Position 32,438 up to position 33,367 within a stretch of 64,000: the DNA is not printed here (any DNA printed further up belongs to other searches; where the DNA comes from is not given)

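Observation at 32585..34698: AT-richer ABC-ATPase + TOPRIM-like module inserted seamlessly inside a B12 acyl-CoA mutase operon: candidate PARIS/OLD-like defence (or selfish) system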

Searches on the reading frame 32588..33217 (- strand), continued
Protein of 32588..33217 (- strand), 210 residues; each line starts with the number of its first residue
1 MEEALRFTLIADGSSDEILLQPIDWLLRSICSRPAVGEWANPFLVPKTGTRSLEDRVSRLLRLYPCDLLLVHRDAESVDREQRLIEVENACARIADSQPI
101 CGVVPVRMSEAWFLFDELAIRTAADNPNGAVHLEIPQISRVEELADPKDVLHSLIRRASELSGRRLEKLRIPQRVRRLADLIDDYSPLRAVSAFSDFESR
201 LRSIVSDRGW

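Call 32: fold_search(model_id=the predicted structure, library=pdb)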
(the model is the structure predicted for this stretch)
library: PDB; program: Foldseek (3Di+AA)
matches with E <= 10: 985; with E <= 0.001: 0
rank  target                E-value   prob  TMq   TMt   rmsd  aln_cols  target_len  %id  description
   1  7xoz_A                1.1e-01  0.54  0.28  0.33  13.8       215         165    9  Crystal structure of RPPT-TIR (released 2023-11-08)
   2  1qv9_A                1.2e-01  0.41  0.25  0.20  14.8       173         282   13  Coenzyme F420-dependent methylenetetrahydromethanopterin dehydrogenase (Mtd) from Methanopyrus kandleri: A methanogeni (released 2003-11-11)
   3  1kz4_C                1.4e-01  0.80  0.31  0.40  12.1       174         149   11  Mutant enzyme W63Y Lumazine Synthase from S.pombe (released 2002-07-24)
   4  8txr_B                1.4e-01  0.69  0.25  0.19   5.9       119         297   17  E. coli ExoVII(H238A) (released 2024-01-31)
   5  2bon_B                1.5e-01  0.94  0.27  0.23   5.3       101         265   16  Structure of an Escherichia coli lipid kinase (YegS) (released 2006-10-18)
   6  1kz6_C                1.6e-01  0.72  0.30  0.39  12.5       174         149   10  Mutant enzyme W63Y/L119F Lumazine Synthase from S.pombe (released 2002-07-24)
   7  2aml_B                1.7e-01  0.33  0.24  0.16  15.5       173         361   11  Crystal structure of Lmo0035 protein (46906266) from LISTERIA MONOCYTOGENES 4b F2365 at 1.50 A resolution (released 2005-10-18)
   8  1xn1_E                1.7e-01  0.77  0.34  0.44  13.4       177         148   10  Crystal Structure Of Lumazine Synthase From Brucella Abortus (Orthorhombic Form At 3.05 Angstroms) (released 2005-09-27)
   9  4wau_A                1.7e-01  0.77  0.25  0.32   7.1       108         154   16  Crystal structure of CENP-M solved by native-SAD phasing (released 2014-12-10)
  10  9kpr_B                1.7e-01  0.51  0.29  0.23   9.0       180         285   14  Crystal structure of a allulose transcriptional regulator from Agrobacterium fabrum (released 2025-11-26)
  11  4tla_F                1.8e-01  0.69  0.25  0.24   7.8       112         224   11  Crystal structure of N-terminal C1 domain of KaiC (released 2015-07-01)
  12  4tld_C                1.8e-01  0.47  0.23  0.22   8.2       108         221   17  Crystal structure of N-terminal C1 domain of KaiC (released 2015-07-01)
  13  8txr_A                1.9e-01  0.69  0.26  0.15   5.5       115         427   16  E. coli ExoVII(H238A) (released 2024-01-31)
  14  1kyv_A                2.2e-01  0.69  0.31  0.40  12.2       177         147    8  Lumazine Synthase from S.pombe bound to riboflavin (released 2002-07-24)
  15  8uav_A                2.3e-01  0.72  0.33  0.31  13.4       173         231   10  Cryo-EM Structure of Brucella Abortus Lumazine Synthase (BLS) Engineered with Shiga Toxin I subunit B (Stx1B) (released 2025-03-26)
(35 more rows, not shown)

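Call 37: fold_search(model_id=the predicted structure, library=viral)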
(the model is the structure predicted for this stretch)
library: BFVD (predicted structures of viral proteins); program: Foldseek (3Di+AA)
matches with E <= 10: 658; with E <= 0.001: 0
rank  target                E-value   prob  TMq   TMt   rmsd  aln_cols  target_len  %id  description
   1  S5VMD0                6.0e-02  0.92  0.27  0.34   6.8       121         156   12  Uncharacterized protein [Pseudomonas phage PaBG]
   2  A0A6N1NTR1            6.3e-02  0.80  0.38  0.15  10.4       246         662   12  Uncharacterized protein [Tupanvirus soda lake]
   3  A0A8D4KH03            6.7e-02  0.44  0.27  0.24  12.3       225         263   13  (no name in the UniProt tables at hand)
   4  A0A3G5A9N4            7.4e-02  0.51  0.32  0.14  13.7       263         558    7  Uncharacterized protein [Hyperionvirus sp.]
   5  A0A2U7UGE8            1.1e-01  0.60  0.23  0.24   8.3       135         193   14  YspA cpYpsA-related SLOG domain-containing protein [Pandoravirus macleodensis]
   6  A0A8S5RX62            1.7e-01  0.87  0.30  0.50   4.9       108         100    7  Uncharacterized protein [Siphoviridae sp. ctLeh52]
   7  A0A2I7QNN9            2.1e-01  0.63  0.25  0.28   7.0       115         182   15  (no name in the UniProt tables at hand)
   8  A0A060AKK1            2.4e-01  0.13  0.21  0.21  16.7       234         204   12  Nucleoside 2-deoxyribosyltransferase [Staphylococcus phage 6ec]
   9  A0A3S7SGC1            2.9e-01  0.14  0.21  0.09  17.4       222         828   11  (no name in the UniProt tables at hand)
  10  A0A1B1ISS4            3.0e-01  0.63  0.26  0.14   7.5       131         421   11  (no name in the UniProt tables at hand)
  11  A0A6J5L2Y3            3.0e-01  0.60  0.25  0.16   5.7       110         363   12  Uncharacterized protein [uncultured Caudovirales phage]
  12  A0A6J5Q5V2            3.0e-01  0.21  0.25  0.16  13.9       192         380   12  Glycosyl transferases group 1 [uncultured Caudovirales phage]
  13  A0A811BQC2            3.2e-01  0.44  0.24  0.21   8.7       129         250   11  YspA cpYpsA-related SLOG domain-containing protein [Pandoravirus japonicus]
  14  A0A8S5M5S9            3.2e-01  0.28  0.21  0.27   7.2       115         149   14  Nucleoside 2-deoxyribosyltransferase [Podoviridae sp. ctaNW81]
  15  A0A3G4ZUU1            3.4e-01  0.28  0.33  0.14  16.3       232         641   16  Uncharacterized protein [Edafosvirus sp.]
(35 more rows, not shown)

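Call 59: search_protein_families(library=pfam, proteins=[L005:5186-5719:+, L005:5688-5882:+], max_evalue=0.01)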
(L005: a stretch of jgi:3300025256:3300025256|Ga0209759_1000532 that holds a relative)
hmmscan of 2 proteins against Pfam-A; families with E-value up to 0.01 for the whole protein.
L005:5186-5719:+ (178 aa): 3 families
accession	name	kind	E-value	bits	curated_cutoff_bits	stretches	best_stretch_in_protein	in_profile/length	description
PF08843.17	AbiEii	-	1.9e-07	31.7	22.5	1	23-163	16-191/238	Nucleotidyl transferase AbiEii toxin, Type IV TA system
PF14907.12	NTP_transf_5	-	3.5e-07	30.5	31.2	1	4-155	56-225/249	Uncharacterised nucleotidyltransferase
PF10706.15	Aminoglyc_resit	-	0.0014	19.2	21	1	8-64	2-60/149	Aminoglycoside-2''-adenylyltransferase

L005:5688-5882:+ (65 aa): 0 families

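Call 61: search_protein_representatives(alignment_id=A1)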
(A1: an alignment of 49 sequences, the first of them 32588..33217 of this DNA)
Query: 49 sequences, 212 profile positions. Proteins with E-value up to 0.001 (for the whole library): 2461; up to 1e-10: 1766; up to 1e-30: 890. The best 150 are listed.
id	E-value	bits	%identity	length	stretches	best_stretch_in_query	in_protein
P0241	3.3e-90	317.4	-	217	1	1-210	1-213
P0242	1.4e-85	302.2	-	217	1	1-211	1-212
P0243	6.6e-85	300.0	-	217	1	1-211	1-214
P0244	3.5e-84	297.7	-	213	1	1-211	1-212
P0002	4.8e-83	294.0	-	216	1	1-210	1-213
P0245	1.9e-82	292.0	-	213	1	1-207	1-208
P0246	1.2e-81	289.4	-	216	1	1-209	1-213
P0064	1.6e-81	288.9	-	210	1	1-211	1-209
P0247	6.4e-81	287.0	-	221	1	1-211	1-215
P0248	1.7e-80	285.6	-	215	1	3-211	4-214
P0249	1.8e-80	285.6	-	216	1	1-205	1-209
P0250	1.9e-80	285.5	-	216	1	1-211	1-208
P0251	8.3e-80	283.4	-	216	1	2-207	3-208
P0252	7.5e-79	280.3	-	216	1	1-205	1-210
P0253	7.6e-79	280.2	-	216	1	4-208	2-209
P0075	1.4e-71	256.5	-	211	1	4-211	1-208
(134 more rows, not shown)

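Call 64: search_protein_families(library=phrogs, proteins=[window:32588-33217:-], max_evalue=0.01)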
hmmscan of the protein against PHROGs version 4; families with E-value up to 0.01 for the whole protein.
window:32588-33217:- (210 aa): 0 families

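Call 65: search_protein_families(library=padloc, alignment_id=A1, max_evalue=1)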
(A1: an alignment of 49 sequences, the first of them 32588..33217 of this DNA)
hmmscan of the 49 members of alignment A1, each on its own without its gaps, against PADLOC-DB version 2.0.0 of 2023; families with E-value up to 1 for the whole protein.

A. member 1, window:32588-33217:- (210 aa): 6 families
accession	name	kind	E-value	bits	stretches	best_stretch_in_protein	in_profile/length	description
PDLC04210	HEC-01B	-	2.6e-20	71.1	1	5-203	4-207/217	-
PDLC04209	HEC-01B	-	3.3e-09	34.9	1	79-208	90-214/219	-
PDLC04212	HEC-01B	-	3.7e-07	28.4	1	101-203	113-213/222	-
PDLC04211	HEC-01B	-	1.6e-06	26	1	6-153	5-164/167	-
PDLC04200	HEC-01B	-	0.018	12.8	1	73-157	83-167/218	-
PDLC04191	HEC-01B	-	0.024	12.6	1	83-125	77-116/192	-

B. families by the number of members that match (of 49 scanned): 23 families
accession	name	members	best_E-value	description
PDLC04210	HEC-01B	49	4.1e-30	-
PDLC04209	HEC-01B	49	1.9e-15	-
PDLC04211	HEC-01B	49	3.2e-14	-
PDLC04212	HEC-01B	43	1.4e-10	-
PDLC04206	HEC-01B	27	5.7e-06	-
PDLC04205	HEC-01B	19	0.00044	-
PDLC04196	HEC-01B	18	1.4e-05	-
PDLC04201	HEC-01B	18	0.00022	-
PDLC04200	HEC-01B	16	3.6e-05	-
PDLC04191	HEC-01B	16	0.00069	-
PDLC04197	HEC-01B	12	1.2e-05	-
PDLC04571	PDC-M31B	6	5.4e-05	-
PDLC04202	HEC-01B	6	0.0057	-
PDLC04185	HEC-01B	5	0.0012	-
PDLC04194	HEC-01B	4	0.0033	-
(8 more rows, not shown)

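Call 71: search_protein_families(library=pfam, proteins=[L019:3621-7196:+, L062:480-4055:+, L056:6158-8341:+, L056:10529-11800:+, L081:754-2985:+, L081:5280-6929:+, L038:7170-8444:+, L038:10675-14610:+, L007:32-1741:+, L007:3964-5688:+], max_evalue=0.00001)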
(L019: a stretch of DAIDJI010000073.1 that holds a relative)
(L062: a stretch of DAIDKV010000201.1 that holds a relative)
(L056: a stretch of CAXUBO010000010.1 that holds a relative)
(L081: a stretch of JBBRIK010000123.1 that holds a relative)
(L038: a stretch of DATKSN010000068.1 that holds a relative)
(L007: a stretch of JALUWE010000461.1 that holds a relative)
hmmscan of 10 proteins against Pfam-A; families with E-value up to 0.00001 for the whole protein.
L019:3621-7196:+ (1192 aa): 5 families
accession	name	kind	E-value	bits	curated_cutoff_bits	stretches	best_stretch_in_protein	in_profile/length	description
PF23500.1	DUF7133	-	2.9e-36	126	27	1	93-344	4-210/385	Domain of unknown function (DUF7133)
PF13646.12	HEAT_2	-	1.6e-21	76.8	27.7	1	618-700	4-85/88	HEAT repeats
PF02985.28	HEAT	-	9.2e-10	38.3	23.5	0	648-673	4-29/31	HEAT repeat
PF13513.12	HEAT_EZ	-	6e-08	33.5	27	0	592-638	4-53/55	HEAT-like repeat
PF07995.17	GSDH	-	6.4e-07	29.4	25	1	264-361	114-219/332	Glucose / Sorbosone dehydrogenase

L062:480-4055:+ (1192 aa): 5 families
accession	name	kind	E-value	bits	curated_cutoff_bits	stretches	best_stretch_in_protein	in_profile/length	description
PF23500.1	DUF7133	-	2.3e-34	119.8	27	1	93-343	4-209/385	Domain of unknown function (DUF7133)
PF13646.12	HEAT_2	-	2.6e-26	92.2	27.7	1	618-701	4-86/88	HEAT repeats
PF02985.28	HEAT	-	7.8e-11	41.6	23.5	0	647-672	3-28/31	HEAT repeat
PF13513.12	HEAT_EZ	-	2.1e-09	38.1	27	0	592-638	4-53/55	HEAT-like repeat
PF07995.17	GSDH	-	8.7e-06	25.7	25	0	264-361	114-219/332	Glucose / Sorbosone dehydrogenase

L056:6158-8341:+ (728 aa): 2 families
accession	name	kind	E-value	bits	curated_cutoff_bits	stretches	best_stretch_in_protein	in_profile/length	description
PF00664.28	ABC_membrane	-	1.2e-41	143.7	28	1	171-438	7-274/274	ABC transporter transmembrane region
PF00005.33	ABC_tran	-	3.2e-35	122.1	25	1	500-648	2-137/137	ABC transporter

L056:10529-11800:+ (424 aa): 3 families
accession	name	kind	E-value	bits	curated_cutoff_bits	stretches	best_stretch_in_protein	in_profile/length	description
PF07690.21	MFS_1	-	5.3e-30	105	33.4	2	39-260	1-216/347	Major Facilitator Superfamily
PF05977.19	MFS_3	-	5.8e-30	104.6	27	1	32-418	8-392/524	Transmembrane secretion effector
PF12832.13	MFS_1_like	-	1.8e-06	27.7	25.2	1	169-398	202-368/373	MFS_1 like family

L081:754-2985:+ (744 aa): 4 families
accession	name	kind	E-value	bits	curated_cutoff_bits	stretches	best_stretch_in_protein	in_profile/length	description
PF00587.30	tRNA-synt_2b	-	2.4e-44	151.9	29.3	1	418-626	8-179/179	tRNA synthetase class II core domain (G, H, P, S and T)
PF03129.25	HGTP_anticodon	-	2.5e-24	85.7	21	1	638-727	1-93/94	Anticodon binding domain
PF07973.19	tRNA_SAD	-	1.5e-13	50.9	24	1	173-221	2-44/44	Threonyl and Alanyl tRNA synthetase second additional domain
PF02824.27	TGS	-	4.9e-08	33.3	22.2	1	6-52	5-51/60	TGS domain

L081:5280-6929:+ (550 aa): 2 families
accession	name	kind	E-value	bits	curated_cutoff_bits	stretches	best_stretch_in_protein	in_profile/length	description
PF13646.12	HEAT_2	-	7.2e-22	77.9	27.7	2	26-103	8-85/88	HEAT repeats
PF02985.28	HEAT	-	3.5e-09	36.5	23.5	0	55-78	4-27/31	HEAT repeat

L038:7170-8444:+ (425 aa): 2 families
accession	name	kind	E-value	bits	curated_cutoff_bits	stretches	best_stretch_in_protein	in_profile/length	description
PF13360.13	PQQ_2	-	5.4e-26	92.1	27.6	2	58-183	17-125/233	Outer membrane protein assembly factor BamB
PF13570.13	Beta-prop_ACSF4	-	5.8e-13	49.4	133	0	334-405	70-142/329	Beta-alanine-activating enzyme, beta-propeller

L038:10675-14610:+ (1312 aa): 4 families
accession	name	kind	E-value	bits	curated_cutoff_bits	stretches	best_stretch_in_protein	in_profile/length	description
PF02538.19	Hydantoinase_B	-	2.2e-194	647.2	26.8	1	795-1306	1-518/519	Hydantoinase B/oxoprolinase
PF01968.24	Hydantoinase_A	-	1.3e-90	304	22.9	1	278-557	1-289/291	Hydantoinase/oxoprolinase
PF05378.19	Hydant_A_N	-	1e-47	162.6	25.2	1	110-258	25-175/176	Hydantoinase/oxoprolinase N-terminal region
PF19278.4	Hydant_A_C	-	2.3e-06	27.5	21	0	713-764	129-180/193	Hydantoinase/oxoprolinase C-terminal domain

L007:32-1741:+ (570 aa): 2 families
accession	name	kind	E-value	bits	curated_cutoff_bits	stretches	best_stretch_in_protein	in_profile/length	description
PF04423.19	Rad50_zn_hook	-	6.5e-09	35.9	24.3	1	125-166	4-44/52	Rad50 zinc hook motif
PF13558.12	SbcC_Walker_B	-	5.8e-08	33.3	27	1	469-529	25-88/90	SbcC/RAD50-like, Walker B motif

L007:3964-5688:+ (575 aa): 6 families
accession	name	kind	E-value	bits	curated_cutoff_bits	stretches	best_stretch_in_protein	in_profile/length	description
PF00350.29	Dynamin_N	-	9.6e-28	97.7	27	2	101-181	87-168/168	Dynamin family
PF01926.29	MMR_HSR1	-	7.7e-14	52.2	21.9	1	53-180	3-113/113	50S ribosome-binding GTPase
PF00009.33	GTP_EFTU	-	1e-10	42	26.5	1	51-216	5-169/188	Elongation factor Tu GTP binding domain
PF03193.22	RsgA_GTPase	-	1.6e-07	31.8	30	0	125-199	5-81/174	RsgA GTPase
PF02421.24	FeoB_N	-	3.2e-06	27.2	27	0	115-187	47-121/156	Ferrous iron transport protein B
PF04548.22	AIG1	-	7.6e-06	25.8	27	0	52-192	3-136/212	AIG1 family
